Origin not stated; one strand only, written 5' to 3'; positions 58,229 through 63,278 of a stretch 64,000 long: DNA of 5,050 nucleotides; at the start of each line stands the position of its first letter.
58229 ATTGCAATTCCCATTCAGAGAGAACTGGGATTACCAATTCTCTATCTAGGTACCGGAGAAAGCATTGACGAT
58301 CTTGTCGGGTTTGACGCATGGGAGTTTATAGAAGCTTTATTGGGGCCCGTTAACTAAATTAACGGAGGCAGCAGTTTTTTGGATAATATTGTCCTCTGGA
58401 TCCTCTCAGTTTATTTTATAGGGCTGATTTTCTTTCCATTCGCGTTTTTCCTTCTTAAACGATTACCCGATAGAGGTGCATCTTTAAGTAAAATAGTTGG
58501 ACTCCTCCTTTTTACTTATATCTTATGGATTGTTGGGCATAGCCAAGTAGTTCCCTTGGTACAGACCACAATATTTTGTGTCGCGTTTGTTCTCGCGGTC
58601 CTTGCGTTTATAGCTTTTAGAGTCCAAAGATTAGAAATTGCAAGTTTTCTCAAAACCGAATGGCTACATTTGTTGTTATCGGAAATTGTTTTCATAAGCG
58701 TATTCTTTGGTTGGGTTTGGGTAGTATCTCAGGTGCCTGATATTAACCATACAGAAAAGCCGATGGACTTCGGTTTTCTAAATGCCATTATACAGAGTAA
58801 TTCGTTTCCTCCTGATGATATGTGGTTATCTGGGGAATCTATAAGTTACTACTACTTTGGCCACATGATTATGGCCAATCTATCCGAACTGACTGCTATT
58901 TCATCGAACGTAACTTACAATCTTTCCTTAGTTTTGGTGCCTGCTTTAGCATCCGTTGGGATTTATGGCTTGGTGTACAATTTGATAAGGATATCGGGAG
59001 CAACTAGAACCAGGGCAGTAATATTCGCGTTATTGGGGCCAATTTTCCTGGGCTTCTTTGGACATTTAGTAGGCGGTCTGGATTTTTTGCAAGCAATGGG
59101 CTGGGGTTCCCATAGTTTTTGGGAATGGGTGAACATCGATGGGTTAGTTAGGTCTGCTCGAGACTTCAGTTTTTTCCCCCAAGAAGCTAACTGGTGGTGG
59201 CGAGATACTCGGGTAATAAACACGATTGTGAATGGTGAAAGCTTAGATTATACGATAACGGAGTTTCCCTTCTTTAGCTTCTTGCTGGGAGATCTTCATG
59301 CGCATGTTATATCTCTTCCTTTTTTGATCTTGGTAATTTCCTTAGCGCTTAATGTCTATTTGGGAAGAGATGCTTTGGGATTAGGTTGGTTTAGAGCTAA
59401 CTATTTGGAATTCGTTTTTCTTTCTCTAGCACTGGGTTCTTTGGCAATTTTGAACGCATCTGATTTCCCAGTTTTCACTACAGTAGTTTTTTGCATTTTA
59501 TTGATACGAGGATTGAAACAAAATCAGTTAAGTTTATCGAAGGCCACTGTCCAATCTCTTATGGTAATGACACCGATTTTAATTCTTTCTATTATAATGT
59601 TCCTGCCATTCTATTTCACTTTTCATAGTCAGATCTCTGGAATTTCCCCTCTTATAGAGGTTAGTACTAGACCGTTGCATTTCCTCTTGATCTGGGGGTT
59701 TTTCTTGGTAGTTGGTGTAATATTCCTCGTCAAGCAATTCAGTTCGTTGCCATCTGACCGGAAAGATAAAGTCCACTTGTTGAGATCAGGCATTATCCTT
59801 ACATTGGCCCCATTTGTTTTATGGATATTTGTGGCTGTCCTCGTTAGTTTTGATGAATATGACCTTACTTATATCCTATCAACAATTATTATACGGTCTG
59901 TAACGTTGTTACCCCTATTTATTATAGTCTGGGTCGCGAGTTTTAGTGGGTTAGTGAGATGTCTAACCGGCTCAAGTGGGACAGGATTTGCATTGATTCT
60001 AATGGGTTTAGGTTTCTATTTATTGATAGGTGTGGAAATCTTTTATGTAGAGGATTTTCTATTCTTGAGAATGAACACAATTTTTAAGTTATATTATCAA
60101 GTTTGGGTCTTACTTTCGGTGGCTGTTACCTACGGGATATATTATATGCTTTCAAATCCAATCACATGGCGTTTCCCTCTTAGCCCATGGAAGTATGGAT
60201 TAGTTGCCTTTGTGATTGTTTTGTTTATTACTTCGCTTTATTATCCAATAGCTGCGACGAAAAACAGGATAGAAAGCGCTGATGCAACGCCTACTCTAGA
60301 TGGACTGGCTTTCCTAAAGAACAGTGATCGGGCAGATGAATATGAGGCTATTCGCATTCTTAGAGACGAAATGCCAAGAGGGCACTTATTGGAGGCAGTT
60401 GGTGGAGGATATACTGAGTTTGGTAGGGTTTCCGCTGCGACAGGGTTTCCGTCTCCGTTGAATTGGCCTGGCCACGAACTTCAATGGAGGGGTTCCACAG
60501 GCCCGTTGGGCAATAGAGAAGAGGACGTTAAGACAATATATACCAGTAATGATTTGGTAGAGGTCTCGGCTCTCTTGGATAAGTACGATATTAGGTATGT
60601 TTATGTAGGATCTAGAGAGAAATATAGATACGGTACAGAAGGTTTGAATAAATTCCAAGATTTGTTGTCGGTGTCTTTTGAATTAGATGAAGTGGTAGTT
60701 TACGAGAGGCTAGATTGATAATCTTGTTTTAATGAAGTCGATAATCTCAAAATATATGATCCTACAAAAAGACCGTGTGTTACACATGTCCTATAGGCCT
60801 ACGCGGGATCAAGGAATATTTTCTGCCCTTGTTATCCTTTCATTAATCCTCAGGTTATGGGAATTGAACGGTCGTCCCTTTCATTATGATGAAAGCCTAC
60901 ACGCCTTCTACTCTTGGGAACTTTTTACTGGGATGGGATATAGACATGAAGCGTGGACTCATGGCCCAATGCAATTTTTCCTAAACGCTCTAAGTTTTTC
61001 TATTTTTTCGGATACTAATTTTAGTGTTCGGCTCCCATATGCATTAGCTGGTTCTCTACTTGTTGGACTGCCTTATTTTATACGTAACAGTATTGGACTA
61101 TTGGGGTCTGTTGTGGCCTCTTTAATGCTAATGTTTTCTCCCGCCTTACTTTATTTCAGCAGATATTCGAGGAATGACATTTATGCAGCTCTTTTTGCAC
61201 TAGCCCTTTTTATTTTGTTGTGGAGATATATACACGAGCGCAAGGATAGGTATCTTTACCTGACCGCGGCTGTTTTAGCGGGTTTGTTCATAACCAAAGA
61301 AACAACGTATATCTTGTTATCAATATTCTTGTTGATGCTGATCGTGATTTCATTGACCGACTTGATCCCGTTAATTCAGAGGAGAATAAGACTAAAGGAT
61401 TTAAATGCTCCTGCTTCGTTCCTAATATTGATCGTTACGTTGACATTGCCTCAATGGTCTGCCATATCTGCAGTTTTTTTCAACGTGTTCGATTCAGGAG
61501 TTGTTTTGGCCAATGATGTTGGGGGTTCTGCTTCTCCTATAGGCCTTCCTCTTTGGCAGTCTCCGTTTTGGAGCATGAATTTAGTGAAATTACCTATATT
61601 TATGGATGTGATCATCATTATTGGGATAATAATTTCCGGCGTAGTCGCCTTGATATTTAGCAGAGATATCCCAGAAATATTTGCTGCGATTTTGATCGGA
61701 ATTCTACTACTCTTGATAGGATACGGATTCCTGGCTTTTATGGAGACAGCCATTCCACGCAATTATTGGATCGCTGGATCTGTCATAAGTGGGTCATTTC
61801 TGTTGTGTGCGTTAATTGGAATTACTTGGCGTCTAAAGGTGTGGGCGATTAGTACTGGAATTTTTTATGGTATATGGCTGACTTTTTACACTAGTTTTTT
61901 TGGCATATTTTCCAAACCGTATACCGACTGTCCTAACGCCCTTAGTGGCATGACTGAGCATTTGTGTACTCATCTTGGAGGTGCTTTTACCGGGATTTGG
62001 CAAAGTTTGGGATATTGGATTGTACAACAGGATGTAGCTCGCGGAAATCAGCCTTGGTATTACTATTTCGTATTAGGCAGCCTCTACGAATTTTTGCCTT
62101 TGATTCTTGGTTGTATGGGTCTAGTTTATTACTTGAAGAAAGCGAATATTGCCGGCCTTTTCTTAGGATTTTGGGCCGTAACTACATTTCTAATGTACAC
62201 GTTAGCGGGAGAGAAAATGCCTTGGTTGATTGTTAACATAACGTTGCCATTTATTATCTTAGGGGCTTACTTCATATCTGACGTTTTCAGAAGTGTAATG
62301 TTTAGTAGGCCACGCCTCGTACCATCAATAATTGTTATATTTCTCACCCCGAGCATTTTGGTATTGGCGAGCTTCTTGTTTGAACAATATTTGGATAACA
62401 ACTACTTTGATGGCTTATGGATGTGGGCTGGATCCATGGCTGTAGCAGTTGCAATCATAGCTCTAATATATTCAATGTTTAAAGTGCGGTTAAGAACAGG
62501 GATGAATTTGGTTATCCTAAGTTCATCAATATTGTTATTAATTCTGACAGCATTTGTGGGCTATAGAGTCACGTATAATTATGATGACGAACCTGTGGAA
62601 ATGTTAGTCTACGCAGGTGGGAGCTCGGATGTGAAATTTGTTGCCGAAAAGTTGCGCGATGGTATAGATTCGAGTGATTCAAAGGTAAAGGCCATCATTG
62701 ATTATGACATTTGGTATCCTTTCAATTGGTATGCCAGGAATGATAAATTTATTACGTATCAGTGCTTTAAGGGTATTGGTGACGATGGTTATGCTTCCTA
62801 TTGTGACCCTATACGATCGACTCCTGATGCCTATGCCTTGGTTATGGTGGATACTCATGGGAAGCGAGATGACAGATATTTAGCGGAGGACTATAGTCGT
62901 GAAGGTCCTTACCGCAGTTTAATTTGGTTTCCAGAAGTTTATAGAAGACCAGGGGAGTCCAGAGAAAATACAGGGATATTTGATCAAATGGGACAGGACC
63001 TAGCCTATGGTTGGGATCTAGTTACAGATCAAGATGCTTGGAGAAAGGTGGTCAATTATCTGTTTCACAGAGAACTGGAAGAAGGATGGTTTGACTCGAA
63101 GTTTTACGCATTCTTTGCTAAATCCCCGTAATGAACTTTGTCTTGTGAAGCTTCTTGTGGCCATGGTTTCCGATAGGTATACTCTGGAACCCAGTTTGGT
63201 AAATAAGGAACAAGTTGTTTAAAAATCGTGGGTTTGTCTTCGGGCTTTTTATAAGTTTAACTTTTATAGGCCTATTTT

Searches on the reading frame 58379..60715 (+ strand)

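Call 42: search_protein_families(library=pfam, proteins=[window:58379-60715:+], max_evalue=0.0001)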
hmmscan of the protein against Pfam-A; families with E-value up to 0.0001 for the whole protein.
window:58379-60715:+ (779 aa): 1 family
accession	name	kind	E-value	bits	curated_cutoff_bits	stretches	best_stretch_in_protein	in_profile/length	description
PF10060.15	DUF2298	-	1.6e-106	357.6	27.8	1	44-579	1-488/488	Uncharacterized membrane protein (DUF2298)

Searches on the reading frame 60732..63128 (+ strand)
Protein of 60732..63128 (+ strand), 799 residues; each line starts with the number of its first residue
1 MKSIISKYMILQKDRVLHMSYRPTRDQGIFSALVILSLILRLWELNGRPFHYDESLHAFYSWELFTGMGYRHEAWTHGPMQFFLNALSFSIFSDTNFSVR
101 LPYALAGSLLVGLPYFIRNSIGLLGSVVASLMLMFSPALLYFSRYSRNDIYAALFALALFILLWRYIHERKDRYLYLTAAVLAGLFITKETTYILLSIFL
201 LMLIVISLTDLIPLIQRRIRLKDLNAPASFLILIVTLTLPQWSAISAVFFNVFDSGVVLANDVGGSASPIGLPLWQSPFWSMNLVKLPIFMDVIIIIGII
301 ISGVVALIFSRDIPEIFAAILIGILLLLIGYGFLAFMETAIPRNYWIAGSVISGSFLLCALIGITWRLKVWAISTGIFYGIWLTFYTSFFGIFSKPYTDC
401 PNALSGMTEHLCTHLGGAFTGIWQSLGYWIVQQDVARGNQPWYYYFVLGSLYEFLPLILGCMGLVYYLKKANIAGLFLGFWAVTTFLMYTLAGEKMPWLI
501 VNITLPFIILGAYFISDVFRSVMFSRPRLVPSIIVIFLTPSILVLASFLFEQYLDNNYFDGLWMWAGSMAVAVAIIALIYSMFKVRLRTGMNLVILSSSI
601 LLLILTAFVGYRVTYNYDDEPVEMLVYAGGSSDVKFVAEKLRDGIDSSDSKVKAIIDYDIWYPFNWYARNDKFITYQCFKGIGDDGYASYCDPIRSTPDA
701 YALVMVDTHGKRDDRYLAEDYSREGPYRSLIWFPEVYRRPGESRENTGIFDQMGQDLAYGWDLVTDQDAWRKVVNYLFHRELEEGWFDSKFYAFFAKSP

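Call 42: search_protein_families(library=pfam, proteins=[window:60732-63128:+], max_evalue=0.0001)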
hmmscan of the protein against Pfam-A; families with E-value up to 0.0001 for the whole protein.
window:60732-63128:+ (799 aa): 1 family
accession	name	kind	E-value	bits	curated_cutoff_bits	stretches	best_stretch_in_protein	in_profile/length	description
PF13231.12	PMT_2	-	1.3e-11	45.4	26.1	1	77-205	2-131/160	Dolichyl-phosphate-mannose-protein mannosyltransferase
